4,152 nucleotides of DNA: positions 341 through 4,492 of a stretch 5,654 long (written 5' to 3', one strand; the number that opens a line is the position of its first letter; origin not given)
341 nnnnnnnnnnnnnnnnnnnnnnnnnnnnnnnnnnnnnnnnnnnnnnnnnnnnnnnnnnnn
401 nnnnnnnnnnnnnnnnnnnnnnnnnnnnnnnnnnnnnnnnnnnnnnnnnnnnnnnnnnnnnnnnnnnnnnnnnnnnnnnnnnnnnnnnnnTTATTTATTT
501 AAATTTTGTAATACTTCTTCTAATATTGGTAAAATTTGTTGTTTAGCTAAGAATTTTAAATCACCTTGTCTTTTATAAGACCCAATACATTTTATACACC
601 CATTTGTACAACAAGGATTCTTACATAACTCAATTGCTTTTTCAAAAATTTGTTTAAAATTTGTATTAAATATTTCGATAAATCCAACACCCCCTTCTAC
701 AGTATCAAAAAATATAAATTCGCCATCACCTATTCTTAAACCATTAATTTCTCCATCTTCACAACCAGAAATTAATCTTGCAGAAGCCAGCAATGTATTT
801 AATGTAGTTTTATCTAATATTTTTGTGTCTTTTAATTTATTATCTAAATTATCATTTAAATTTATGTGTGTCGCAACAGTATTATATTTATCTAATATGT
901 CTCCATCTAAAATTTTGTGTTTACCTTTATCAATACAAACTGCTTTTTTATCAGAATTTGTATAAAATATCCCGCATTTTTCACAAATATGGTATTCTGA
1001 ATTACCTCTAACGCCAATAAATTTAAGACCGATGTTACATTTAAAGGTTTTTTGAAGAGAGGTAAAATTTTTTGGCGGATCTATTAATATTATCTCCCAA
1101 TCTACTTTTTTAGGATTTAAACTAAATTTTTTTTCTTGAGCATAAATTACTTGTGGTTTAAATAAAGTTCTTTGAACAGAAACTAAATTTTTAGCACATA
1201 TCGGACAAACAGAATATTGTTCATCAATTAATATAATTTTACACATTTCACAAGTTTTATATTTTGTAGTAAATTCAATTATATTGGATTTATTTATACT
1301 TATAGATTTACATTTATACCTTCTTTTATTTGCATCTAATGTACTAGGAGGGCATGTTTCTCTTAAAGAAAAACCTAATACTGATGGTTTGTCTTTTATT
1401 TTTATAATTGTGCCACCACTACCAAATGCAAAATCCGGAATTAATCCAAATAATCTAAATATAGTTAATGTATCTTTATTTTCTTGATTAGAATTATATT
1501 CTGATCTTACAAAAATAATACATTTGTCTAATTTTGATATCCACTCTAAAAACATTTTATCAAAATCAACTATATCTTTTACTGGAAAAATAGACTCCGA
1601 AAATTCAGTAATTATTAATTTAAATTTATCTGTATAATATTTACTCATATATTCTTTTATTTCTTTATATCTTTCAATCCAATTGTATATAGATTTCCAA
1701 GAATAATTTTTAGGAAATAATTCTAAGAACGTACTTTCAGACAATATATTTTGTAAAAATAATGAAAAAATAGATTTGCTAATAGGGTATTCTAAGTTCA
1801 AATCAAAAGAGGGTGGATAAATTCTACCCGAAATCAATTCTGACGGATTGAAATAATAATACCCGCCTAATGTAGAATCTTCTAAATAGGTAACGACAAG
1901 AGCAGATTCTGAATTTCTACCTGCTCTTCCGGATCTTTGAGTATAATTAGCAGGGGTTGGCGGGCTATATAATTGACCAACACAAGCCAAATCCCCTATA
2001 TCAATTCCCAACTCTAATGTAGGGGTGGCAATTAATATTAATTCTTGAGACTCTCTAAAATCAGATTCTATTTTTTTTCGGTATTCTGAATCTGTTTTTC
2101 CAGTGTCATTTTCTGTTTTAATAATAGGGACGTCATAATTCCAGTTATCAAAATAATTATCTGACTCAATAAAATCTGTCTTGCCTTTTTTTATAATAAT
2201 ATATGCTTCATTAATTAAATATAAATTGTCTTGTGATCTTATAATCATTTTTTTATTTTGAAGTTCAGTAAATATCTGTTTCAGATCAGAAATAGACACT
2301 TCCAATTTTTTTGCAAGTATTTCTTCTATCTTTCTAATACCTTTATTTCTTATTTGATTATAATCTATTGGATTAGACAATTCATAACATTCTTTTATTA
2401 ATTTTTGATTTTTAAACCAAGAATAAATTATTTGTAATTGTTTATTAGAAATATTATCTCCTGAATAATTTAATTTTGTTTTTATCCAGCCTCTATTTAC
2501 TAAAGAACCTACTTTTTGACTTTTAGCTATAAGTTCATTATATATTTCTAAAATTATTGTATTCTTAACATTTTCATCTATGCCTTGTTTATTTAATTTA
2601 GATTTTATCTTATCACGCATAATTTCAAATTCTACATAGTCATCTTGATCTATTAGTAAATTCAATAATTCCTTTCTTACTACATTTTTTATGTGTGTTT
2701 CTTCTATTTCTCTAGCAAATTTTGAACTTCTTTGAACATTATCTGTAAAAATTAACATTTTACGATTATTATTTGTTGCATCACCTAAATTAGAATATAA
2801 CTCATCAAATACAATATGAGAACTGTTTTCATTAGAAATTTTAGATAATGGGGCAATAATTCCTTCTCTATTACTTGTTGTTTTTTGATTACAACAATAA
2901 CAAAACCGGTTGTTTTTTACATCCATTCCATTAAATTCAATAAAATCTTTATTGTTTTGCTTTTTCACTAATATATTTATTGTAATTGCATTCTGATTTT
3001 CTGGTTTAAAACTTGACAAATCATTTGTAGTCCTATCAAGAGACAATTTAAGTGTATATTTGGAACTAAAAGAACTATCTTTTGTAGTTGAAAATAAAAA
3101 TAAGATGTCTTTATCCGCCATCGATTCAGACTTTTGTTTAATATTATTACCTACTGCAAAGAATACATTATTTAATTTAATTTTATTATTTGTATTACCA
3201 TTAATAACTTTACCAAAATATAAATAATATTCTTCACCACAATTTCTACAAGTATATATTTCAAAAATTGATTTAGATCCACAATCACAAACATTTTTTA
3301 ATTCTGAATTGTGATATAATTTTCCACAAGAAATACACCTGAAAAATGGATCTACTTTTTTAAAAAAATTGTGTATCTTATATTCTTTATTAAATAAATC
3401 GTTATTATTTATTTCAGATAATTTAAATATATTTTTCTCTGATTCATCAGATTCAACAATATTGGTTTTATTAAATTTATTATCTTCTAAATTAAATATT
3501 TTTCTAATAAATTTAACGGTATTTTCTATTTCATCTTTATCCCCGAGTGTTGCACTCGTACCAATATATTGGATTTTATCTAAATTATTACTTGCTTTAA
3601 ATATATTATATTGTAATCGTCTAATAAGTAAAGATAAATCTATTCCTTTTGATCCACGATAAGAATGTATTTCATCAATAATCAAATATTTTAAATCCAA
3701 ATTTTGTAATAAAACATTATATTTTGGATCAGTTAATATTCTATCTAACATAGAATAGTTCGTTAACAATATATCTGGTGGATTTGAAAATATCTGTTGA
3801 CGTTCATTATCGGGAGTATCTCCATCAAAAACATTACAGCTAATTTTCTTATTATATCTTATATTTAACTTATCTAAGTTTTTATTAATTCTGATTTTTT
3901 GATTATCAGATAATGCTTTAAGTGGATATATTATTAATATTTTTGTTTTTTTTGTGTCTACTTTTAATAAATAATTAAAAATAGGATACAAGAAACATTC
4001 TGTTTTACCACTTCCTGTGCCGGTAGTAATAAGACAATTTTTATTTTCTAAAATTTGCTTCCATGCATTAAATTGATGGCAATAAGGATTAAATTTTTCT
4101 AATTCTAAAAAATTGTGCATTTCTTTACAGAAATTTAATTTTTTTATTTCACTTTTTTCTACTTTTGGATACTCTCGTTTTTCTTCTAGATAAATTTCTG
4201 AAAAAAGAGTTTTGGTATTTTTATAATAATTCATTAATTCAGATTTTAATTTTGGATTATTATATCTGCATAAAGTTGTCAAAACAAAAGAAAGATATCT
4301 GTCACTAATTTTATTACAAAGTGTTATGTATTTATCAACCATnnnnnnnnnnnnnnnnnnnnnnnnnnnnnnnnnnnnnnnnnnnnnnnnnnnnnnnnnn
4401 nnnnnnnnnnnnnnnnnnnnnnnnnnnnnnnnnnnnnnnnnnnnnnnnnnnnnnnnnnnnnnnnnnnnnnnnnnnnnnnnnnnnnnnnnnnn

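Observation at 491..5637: Translationally coupled pair: unknown 437-aa protein + Zn-rich helicase-DUF1998 fusion, a candidate undescribed (Druantia-III/DISARM-core-like) defence system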

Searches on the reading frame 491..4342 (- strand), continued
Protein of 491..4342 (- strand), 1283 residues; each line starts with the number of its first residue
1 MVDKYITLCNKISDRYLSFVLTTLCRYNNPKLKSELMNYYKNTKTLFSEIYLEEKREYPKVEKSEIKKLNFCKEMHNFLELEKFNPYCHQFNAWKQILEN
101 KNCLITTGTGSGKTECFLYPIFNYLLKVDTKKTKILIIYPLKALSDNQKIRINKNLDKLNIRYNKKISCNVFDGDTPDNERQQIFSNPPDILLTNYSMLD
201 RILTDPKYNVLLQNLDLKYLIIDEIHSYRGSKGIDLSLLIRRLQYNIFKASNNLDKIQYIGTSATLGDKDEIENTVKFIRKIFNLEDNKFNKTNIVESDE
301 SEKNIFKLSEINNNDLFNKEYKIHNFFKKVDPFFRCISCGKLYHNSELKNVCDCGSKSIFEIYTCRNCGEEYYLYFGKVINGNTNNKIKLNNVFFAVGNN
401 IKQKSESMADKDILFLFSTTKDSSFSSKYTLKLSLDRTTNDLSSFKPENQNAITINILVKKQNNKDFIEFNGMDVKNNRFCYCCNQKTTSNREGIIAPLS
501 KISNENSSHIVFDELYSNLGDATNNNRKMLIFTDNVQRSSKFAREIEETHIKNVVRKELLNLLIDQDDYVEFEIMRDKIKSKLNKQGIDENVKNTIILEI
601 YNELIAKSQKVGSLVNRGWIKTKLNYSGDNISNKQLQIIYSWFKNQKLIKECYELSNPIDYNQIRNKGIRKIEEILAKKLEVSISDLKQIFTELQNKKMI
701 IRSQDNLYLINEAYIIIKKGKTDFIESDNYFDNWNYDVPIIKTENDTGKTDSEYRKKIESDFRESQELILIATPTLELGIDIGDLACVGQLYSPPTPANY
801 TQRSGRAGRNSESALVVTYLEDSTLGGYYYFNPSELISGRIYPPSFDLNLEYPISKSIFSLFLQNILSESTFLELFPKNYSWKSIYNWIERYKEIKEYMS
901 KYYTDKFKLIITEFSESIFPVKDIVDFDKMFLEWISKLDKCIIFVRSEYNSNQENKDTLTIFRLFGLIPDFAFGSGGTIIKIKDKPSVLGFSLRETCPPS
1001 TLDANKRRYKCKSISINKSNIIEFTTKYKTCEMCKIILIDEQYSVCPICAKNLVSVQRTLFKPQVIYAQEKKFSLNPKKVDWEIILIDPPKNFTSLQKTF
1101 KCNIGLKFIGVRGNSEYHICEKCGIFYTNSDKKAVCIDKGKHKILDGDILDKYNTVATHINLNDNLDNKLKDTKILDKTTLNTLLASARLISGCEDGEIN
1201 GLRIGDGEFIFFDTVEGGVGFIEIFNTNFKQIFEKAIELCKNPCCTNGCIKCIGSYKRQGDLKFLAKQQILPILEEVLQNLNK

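Call 114: find_encoding_contigs(protein=P0021, flank=6000, max_places=1)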
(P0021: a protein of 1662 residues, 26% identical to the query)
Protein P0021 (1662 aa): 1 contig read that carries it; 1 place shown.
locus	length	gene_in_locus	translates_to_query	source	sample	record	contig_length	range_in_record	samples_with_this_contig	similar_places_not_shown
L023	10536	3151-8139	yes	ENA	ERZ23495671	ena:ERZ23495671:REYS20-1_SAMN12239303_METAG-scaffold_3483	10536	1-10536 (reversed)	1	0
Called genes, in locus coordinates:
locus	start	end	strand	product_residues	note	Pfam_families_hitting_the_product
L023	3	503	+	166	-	?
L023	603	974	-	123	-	-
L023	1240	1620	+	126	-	-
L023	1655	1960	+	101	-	-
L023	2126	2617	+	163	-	PF12802:MarR_2 (weak), PF24033:DUF7342 (weak)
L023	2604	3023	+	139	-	-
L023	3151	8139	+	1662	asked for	PF00270:DEAD, PF04851:ResIII, PF27116:YjiV_N, PF00271:Helicase_C, PF09369:MZB, PF04480:DUF559 (faint)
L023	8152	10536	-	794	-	?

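Call 115: find_encoding_contigs(protein=P0034, flank=6000, max_places=1)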
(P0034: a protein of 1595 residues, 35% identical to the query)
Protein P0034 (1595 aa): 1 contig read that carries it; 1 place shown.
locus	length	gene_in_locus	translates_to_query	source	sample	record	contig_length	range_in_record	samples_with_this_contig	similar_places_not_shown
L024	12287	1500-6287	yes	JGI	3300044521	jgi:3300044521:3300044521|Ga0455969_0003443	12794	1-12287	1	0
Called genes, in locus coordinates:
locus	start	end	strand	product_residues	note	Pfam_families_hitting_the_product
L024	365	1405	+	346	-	-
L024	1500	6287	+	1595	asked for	PF00270:DEAD, PF04851:ResIII (weak), PF00271:Helicase_C, PF09369:MZB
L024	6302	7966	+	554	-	PF13091:PLDc_2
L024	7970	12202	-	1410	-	PF05729:NACHT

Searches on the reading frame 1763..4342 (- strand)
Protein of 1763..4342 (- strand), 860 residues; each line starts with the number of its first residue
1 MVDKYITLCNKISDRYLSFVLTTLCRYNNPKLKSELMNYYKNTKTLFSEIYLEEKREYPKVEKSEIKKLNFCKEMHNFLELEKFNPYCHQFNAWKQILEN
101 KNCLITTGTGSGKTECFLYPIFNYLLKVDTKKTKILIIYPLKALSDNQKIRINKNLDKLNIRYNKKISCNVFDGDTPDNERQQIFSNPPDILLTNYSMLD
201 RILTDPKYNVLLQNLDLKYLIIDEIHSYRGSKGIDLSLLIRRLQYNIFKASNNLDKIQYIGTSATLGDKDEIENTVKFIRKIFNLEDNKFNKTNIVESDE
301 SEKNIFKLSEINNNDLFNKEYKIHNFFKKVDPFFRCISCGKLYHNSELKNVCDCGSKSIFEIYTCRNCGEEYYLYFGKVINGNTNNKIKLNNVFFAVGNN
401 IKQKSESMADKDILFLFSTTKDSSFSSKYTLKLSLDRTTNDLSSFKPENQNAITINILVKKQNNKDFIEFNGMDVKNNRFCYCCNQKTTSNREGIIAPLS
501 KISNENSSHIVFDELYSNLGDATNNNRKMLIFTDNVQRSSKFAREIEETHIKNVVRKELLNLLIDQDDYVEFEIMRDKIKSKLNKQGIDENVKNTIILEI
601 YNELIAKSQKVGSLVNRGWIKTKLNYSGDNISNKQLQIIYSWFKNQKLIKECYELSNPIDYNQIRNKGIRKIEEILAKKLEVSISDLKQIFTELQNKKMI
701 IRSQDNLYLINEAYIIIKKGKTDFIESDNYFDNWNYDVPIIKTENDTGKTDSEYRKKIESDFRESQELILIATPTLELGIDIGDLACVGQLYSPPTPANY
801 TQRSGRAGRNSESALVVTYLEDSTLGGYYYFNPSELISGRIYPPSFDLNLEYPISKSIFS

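Call 107: predict_structure(alignment_id=A6)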
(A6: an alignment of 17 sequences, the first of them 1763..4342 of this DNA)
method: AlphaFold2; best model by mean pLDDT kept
length: 860 residues; sequences in the alignment: 17
mean_pLDDT: 81.4   pTM: 0.81
mean pLDDT of the five models: 81.4, 80.1, 79.0, 78.8, 77.3
residues with pLDDT >= 90: 248; 70-90: 466; 50-70: 111; < 50: 35
segments of 3 or more residues with pLDDT < 50: 229-233, 397-408, 471-473, 847-860
pLDDT, mean of each block of 10 residues (from residue 1): 85 94 81 92 87 83 88 92 88 94 83 89 90 89 78 91 91 84 90 89 86 90 70 66 88 84 77 83 83 83 76 73 92 90 86 87 88 79 54 50 44 77 64 78 63 77 54 63 76 78 91 94 89 84 93 91 89 91 84 91 83 85 83 87 87 78 67 86 89 90 84 91 73 85 84 84 90 70 86 79 75 88 84 81 50 43
secondary structure, 60 per line:
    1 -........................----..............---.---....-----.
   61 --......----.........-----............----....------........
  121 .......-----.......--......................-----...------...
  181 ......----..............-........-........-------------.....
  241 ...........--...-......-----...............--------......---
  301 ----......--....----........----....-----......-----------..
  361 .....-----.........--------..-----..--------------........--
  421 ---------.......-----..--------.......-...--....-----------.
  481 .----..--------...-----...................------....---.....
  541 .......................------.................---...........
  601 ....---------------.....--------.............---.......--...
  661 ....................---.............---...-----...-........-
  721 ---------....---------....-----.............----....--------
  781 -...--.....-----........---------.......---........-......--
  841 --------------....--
elements in order (helices of 4 or more, strands of 3 or more residues): H2-25 H30-43 E51-54 H63-68 H73-81 H88-98 E103-106 H113-127 E133-139 H142-163 E169-171 H178-186 E191-195 H196-204 H206-213 E215-222 H236-251 E258-263 H269-283 E295-297 E305-307 H313-316 E321-328 E333-336 E342-344 E359-365 E371-379 E411-418 E430-436 E452-458 E460-462 E465-468 E496-498 H504-522 E529-532 H536-563 H572-586 H590-604 E620-624 H633-645 H650-655 H658-680 H684-696 E700-702 E708-710 E715-719 H730-733 E743-746 H752-764 E769-772 E787-791 H797-804 E814-820 H824-831 H833-838 H855-858

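Call 109: fold_search(model_id=the predicted structure, library=pdb)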
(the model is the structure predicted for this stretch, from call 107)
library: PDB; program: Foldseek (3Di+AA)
matches with E <= 10: 1528; with E <= 0.001: 497
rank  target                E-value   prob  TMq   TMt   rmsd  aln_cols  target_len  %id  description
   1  6znp_A                4.9e-14  1.00  0.37  0.42   9.8       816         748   13  Crystal Structure of DUF1998 helicase MrfA bound to DNA (released 2020-11-25)
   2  6znq_B                7.6e-14  1.00  0.37  0.44   8.7       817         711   13  Crystal Structure of DUF1998 helicase MrfA bound to DNA and AMPPNP (released 2020-11-25)
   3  6znp_B                1.5e-13  1.00  0.37  0.44   9.0       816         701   13  Crystal Structure of DUF1998 helicase MrfA bound to DNA (released 2020-11-25)
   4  5v9x_A                5.2e-11  1.00  0.36  0.40   8.8       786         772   13  Structure of Mycobacterium smegmatis helicase Lhr bound to ssDNA and AMP-PNP (released 2017-12-06)
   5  6zns                  9.9e-10  1.00  0.22  0.30   3.1       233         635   25  Crystal Structure of DUF1998 helicase MrfA (released 2020-11-25)
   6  9lov_C                6.3e-09  1.00  0.29  0.37  19.7       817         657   12  LGP2:MDA5:dsRNA filament (released 2026-01-28)
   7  8t5s_A                7.0e-09  1.00  0.28  0.34  21.6       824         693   13  Cryo-EM structure of DRH-1 helicase and C-terminal domain bound to dsRNA (released 2024-05-15)
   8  9f2l_A                9.7e-09  1.00  0.29  0.35  20.9       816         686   14  Cryo-EM structure of the I923V MDA5-dsRNA filament with ADP-AlF4 bound and 73-degree helical twist (released 2025-02-26)
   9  9t99_A                1.5e-08  1.00  0.28  0.33  22.8       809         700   12  Structure of C. elegans Dicer-related helicase 1 (DRH1) bound to blunt end 5'P-dsRNA (released 2025-11-26)
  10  7bkp_A                1.5e-08  1.00  0.29  0.35  21.3       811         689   14  CryoEM structure of disease related M854K MDA5-dsRNA filament in complex with ATP (released 2021-11-17)
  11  2va8_A                1.6e-08  1.00  0.29  0.36  13.8       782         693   12  DNA Repair Helicase Hel308 (released 2008-01-15)
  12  9mx3_A                1.6e-08  1.00  0.29  0.37  19.4       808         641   12  Cryo-EM structure of ancestral Dicer helicase bound to 27-bp dsRNA in post-hydrolysis semi-closed state (released 2025-03-12)
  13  9b15_A                2.0e-08  1.00  0.32  0.39  13.9       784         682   10  Superfamily 2 helicase Hel308 containing the beta-hairpin from DNA pol theta helicase-like domain (released 2025-03-19)
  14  9f2w_A                2.5e-08  1.00  0.27  0.34  20.1       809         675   13  Cryo-EM structure of the I923V MDA5-dsRNA filament in complex with ATP (released 2025-02-26)
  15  9lov_A                2.9e-08  1.00  0.29  0.36  20.4       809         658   11  LGP2:MDA5:dsRNA filament (released 2026-01-28)
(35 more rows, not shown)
